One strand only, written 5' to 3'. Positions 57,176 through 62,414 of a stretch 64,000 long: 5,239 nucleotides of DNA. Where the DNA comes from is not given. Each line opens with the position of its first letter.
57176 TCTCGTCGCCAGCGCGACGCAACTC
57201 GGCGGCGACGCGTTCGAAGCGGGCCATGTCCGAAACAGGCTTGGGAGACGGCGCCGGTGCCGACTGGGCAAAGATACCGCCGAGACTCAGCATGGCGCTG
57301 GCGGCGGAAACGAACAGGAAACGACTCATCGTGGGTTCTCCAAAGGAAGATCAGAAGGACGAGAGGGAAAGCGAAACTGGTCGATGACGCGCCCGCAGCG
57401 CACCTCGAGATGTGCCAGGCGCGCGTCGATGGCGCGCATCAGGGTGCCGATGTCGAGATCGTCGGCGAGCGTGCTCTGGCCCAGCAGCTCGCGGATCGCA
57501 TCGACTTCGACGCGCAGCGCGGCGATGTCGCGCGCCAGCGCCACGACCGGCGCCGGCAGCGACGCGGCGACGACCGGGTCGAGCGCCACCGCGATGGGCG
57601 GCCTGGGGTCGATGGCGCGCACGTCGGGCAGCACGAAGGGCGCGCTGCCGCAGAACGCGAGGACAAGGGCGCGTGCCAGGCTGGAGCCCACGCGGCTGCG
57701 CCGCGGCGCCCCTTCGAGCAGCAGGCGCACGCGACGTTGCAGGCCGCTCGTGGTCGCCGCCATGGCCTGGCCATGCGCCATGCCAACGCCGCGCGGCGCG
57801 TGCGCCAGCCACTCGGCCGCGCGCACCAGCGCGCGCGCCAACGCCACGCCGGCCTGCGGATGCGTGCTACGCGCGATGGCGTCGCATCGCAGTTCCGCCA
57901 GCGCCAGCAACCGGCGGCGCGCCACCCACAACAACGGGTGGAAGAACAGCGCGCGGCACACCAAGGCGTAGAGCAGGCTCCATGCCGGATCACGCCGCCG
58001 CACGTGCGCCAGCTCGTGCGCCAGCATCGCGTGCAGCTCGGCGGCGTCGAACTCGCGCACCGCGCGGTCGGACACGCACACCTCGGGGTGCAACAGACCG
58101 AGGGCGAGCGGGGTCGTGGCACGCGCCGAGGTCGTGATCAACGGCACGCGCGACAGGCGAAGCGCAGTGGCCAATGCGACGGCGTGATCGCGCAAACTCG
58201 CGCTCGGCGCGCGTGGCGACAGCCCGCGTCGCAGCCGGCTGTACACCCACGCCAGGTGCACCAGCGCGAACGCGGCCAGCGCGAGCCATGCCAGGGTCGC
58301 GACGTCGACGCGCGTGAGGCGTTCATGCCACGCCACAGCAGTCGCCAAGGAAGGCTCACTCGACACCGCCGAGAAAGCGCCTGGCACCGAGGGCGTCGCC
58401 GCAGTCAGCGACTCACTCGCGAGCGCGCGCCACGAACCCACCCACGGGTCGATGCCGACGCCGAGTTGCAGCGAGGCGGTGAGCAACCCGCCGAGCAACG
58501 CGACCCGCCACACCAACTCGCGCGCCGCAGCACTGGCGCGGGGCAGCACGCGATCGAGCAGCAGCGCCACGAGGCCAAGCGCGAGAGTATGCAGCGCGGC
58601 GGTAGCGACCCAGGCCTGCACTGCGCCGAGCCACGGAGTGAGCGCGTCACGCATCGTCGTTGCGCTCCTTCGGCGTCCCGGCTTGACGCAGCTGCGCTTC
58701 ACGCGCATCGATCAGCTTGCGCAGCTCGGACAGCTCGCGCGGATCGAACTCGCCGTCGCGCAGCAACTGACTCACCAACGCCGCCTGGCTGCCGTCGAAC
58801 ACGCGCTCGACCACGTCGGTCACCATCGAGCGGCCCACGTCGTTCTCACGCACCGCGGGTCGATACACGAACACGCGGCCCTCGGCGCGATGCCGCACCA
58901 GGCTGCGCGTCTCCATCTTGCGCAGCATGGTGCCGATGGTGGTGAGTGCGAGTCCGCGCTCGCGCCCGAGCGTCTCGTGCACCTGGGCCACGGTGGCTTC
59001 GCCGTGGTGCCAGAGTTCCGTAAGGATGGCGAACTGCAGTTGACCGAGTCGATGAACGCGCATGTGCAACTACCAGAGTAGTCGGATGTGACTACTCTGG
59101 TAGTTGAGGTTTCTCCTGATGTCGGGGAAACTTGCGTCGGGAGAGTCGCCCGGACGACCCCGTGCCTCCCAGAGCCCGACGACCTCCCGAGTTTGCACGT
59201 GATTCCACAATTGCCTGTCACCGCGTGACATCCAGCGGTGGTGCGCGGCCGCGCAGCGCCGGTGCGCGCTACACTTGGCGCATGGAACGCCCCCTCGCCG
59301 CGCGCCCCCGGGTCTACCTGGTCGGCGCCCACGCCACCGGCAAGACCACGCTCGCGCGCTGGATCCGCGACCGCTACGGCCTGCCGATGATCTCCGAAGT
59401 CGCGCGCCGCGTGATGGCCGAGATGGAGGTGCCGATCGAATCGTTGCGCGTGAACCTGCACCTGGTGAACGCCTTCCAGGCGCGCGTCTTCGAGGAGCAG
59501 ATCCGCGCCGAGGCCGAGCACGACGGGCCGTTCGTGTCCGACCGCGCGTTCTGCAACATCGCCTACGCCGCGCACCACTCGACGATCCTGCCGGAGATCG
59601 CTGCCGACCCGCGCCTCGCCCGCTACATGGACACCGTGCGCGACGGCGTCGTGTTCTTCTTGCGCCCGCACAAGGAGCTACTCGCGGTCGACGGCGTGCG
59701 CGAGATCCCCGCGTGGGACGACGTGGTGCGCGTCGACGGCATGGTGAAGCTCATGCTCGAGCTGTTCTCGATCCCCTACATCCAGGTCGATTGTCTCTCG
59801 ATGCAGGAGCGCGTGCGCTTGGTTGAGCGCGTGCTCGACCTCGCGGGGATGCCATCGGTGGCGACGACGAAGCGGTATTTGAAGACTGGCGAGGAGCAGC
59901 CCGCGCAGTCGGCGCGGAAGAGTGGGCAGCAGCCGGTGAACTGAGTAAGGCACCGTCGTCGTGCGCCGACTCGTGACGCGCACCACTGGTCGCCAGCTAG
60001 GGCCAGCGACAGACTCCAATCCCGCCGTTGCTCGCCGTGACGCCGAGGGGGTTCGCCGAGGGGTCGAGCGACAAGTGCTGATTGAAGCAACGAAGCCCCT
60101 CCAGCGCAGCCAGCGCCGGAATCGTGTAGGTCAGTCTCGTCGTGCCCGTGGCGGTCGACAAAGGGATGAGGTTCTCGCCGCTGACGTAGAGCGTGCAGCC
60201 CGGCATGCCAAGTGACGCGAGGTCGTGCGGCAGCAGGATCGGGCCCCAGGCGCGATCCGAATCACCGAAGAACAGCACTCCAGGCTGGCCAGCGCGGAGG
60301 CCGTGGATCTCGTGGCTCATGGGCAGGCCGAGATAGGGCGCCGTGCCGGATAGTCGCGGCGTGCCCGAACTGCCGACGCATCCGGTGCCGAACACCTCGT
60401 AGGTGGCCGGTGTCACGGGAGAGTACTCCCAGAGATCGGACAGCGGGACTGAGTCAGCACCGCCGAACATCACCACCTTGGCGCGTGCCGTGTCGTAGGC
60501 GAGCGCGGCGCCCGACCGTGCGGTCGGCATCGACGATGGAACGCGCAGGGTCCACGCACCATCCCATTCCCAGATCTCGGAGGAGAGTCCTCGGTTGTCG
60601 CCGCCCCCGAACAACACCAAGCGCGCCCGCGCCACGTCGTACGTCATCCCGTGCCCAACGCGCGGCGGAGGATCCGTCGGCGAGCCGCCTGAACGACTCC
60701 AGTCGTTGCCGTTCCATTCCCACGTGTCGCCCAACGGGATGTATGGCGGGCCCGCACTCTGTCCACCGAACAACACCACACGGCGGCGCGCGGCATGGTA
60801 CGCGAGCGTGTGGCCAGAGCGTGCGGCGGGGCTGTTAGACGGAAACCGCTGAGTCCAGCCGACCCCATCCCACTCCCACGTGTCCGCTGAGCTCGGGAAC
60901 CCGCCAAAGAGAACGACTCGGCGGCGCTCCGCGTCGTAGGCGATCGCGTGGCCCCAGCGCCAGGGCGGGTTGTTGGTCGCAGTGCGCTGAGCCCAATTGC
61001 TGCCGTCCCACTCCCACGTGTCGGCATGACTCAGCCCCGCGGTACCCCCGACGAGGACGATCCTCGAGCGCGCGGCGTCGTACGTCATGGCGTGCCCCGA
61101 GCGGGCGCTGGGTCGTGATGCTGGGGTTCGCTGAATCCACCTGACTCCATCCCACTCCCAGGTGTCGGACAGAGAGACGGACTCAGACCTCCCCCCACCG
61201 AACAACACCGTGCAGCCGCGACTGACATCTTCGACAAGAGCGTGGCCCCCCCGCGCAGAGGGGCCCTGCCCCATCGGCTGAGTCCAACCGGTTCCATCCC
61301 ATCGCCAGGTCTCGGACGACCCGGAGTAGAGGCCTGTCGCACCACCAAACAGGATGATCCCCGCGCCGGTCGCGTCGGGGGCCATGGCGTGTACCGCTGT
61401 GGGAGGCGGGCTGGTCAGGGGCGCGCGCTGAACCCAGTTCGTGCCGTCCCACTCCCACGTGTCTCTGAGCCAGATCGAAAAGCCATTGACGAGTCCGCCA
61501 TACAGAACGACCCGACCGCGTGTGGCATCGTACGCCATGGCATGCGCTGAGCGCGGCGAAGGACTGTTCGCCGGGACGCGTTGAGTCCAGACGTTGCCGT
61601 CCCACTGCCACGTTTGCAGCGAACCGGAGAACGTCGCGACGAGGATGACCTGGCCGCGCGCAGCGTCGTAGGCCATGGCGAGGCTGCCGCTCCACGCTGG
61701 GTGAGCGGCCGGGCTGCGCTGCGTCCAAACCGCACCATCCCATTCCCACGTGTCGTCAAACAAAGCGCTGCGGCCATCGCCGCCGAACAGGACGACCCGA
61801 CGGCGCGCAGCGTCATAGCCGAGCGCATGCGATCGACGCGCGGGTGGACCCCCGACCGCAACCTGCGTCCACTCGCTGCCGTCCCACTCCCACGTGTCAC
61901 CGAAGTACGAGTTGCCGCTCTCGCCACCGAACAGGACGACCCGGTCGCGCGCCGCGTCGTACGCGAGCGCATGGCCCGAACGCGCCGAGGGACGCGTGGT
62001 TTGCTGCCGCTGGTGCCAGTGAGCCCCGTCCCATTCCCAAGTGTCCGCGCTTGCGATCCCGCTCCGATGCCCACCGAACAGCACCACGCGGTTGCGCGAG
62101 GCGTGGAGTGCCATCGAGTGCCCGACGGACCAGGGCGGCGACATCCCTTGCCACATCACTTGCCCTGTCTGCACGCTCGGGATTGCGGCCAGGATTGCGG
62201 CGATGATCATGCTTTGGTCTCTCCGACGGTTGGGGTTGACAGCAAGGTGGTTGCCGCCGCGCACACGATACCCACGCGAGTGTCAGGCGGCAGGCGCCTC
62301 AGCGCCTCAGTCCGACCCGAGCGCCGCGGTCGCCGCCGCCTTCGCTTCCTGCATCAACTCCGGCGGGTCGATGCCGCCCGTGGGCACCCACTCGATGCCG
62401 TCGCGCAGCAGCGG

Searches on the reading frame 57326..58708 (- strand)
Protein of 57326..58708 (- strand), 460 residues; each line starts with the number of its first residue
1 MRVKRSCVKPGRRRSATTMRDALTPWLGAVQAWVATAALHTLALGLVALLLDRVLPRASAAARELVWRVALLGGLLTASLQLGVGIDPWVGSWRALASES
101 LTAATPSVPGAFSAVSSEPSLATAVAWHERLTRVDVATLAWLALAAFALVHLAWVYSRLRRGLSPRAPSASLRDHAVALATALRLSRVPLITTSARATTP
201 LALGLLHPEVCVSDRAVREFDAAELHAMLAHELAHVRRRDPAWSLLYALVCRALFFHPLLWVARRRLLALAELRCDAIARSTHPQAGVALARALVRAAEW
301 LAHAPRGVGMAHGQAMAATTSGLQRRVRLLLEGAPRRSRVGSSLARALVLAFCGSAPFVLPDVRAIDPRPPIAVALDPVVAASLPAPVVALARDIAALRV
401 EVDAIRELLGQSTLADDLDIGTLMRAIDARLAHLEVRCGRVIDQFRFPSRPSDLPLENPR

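Call 83: search_protein_families(library=pfam, proteins=[window:57326-58708:-], max_evalue=0.00001)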
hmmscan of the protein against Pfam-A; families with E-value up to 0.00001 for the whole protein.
window:57326-58708:- (460 aa): 1 family
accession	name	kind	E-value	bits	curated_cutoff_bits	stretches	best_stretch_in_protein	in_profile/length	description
PF05569.17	Peptidase_M56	-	1.1e-24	87.5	31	1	35-329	4-295/296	BlaR1 peptidase M56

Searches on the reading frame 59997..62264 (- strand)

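Call 5: search_protein_families(library=pfam, proteins=[window:59997-62264:-], max_evalue=0.001)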
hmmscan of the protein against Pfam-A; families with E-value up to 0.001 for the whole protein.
window:59997-62264:- (755 aa): 6 families
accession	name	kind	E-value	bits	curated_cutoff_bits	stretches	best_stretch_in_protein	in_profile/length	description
PF24681.1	Kelch_KLHDC2_KLHL20_DRC7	-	8.5e-56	189.1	50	4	474-620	43-190/221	KLHDC2/KLHL20/DRC7 Kelch-repeats domain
PF13415.12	Kelch_3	-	4.7e-43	145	22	3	353-396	4-48/48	Galactose oxidase, central domain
PF13418.12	Kelch_4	-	1.5e-37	127.8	21.6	1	94-128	1-35/49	Galactose oxidase, central domain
PF24981.1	Beta-prop_ATRN-LZTR1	-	3.3e-31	109.1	50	3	326-459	26-171/289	Attractin/LZTR1 beta-propeller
PF07646.21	Kelch_2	-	9.3e-10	38.4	21.3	0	102-133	7-40/48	Kelch motif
PF13964.12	Kelch_6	-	1e-08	35.3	25.3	0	596-618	13-37/50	Kelch motif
